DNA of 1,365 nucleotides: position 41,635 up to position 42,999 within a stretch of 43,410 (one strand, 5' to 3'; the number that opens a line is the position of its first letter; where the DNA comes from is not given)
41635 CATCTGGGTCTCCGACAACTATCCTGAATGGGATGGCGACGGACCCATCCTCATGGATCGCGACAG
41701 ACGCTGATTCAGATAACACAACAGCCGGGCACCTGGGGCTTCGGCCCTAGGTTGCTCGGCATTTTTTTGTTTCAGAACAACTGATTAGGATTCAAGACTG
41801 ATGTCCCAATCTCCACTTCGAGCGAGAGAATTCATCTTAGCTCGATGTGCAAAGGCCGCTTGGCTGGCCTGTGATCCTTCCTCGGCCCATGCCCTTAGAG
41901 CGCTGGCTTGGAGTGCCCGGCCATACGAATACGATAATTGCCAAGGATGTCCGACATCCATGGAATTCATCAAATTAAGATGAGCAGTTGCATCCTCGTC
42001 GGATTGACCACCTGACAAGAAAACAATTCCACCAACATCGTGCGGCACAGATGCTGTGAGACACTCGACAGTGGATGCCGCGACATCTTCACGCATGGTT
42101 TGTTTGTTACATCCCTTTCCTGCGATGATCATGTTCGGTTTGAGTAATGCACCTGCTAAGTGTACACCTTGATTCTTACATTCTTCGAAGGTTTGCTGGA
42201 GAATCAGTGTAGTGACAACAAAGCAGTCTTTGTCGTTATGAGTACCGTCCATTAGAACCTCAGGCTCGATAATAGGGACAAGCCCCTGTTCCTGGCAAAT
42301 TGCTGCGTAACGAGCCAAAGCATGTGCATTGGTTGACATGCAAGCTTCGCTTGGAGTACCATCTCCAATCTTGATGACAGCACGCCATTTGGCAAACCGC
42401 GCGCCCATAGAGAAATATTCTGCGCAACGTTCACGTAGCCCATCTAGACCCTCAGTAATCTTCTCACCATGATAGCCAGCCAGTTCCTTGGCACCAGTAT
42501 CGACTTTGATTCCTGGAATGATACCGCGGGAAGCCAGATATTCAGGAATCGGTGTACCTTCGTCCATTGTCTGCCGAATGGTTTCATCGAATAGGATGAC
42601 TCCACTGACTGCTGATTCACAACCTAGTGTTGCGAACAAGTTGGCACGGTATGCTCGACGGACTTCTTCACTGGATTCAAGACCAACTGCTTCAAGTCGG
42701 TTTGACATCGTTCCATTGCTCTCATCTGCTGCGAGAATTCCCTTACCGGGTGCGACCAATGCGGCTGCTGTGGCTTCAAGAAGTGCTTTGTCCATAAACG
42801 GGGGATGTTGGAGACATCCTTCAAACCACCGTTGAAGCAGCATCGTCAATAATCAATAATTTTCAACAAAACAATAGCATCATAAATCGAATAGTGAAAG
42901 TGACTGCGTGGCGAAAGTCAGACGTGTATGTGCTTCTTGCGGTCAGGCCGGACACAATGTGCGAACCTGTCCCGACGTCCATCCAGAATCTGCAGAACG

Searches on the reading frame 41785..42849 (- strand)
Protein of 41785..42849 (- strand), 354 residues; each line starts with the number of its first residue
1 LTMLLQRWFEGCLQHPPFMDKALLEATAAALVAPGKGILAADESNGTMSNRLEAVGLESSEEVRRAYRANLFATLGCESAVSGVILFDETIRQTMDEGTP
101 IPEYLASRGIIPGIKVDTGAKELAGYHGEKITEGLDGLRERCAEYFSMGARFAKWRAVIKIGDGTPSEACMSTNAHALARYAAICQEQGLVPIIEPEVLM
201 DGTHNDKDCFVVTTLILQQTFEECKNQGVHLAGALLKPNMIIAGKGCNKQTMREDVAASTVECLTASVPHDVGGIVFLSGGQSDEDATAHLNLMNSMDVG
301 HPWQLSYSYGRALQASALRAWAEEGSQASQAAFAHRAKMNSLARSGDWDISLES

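Call 5: search_protein_families(library=pfam, proteins=[window:41785-42849:-], max_evalue=0.01)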
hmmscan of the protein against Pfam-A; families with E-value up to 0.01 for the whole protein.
window:41785-42849:- (354 aa): 1 family
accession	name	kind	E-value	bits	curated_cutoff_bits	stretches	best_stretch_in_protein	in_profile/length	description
PF00274.25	Glycolytic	-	9.5e-129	429.6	22.2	1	24-349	2-330/349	Fructose-bisphosphate aldolase class-I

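Call 65: find_encoding_contigs(protein=window:41785-42843:-, flank=3000, max_places=10)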
Protein window:41785-42843:- (352 aa): 1 contig read that carries it; 1 place shown.
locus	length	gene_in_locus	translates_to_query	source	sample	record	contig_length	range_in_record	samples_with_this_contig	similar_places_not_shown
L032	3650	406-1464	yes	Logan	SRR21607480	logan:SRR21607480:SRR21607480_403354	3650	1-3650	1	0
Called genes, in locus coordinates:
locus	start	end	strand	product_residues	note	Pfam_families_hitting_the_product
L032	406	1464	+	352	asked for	PF00274:Glycolytic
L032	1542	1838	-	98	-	PF12976:DUF3860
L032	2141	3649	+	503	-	?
